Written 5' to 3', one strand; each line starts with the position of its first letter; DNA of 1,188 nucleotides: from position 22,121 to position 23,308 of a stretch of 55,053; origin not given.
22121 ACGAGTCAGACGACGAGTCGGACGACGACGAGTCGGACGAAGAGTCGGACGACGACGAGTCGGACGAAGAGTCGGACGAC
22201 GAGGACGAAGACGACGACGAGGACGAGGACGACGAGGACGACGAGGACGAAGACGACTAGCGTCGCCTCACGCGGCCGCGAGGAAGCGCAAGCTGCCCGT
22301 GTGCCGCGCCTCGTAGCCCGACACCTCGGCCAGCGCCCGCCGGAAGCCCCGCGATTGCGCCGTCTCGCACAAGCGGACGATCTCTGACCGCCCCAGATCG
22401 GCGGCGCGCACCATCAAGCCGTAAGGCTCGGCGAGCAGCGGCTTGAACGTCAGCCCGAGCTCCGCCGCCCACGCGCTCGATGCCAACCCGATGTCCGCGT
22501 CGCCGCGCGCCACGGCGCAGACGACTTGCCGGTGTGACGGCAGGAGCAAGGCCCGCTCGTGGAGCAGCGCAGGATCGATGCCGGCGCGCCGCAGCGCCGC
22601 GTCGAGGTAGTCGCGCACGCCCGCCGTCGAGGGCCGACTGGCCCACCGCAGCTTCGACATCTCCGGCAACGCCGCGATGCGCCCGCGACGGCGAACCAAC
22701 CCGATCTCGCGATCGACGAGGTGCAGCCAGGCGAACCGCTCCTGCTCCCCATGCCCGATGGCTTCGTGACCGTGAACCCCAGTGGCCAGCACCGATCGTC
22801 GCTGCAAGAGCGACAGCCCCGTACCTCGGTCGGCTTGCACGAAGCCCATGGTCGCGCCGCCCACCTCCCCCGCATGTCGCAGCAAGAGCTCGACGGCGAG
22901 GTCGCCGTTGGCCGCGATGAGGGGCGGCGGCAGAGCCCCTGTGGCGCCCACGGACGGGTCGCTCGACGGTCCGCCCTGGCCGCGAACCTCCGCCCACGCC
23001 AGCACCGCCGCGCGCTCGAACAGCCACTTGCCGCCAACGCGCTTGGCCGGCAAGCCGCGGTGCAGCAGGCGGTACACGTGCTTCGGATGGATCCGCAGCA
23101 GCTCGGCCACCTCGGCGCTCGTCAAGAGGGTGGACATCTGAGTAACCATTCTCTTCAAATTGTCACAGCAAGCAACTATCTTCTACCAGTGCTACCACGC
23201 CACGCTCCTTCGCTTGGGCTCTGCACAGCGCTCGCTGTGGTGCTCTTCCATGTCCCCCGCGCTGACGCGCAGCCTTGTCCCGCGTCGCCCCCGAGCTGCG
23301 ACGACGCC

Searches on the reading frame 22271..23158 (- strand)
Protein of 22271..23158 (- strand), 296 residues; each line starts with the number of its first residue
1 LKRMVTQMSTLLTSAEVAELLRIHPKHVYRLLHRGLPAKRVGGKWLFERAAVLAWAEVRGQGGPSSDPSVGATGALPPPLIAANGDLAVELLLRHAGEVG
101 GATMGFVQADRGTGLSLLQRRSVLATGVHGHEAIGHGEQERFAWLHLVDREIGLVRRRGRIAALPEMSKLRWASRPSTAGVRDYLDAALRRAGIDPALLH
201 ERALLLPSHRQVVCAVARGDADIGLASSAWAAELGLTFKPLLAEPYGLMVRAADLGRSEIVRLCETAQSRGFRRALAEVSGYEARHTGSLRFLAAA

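Call 9: search_protein_families(library=pfam, proteins=[window:22271-23158:-], max_evalue=0.001)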
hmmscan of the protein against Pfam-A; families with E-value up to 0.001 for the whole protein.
window:22271-23158:- (296 aa): 4 families
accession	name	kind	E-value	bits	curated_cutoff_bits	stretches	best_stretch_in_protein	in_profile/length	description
PF12727.12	PBP_like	-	2.2e-26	92.6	27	1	101-267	10-192/193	PBP superfamily domain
PF12728.13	HTH_17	-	1e-12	48.5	27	1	11-57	1-48/51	Helix-turn-helix domain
PF13531.11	SBP_bac_11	-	0.0004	20.6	25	1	174-234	109-173/227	Bacterial extracellular solute-binding protein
PF12974.12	Phosphonate-bd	-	0.00085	19.2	27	0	155-229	91-165/242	ABC transporter, phosphonate, periplasmic substrate-binding protein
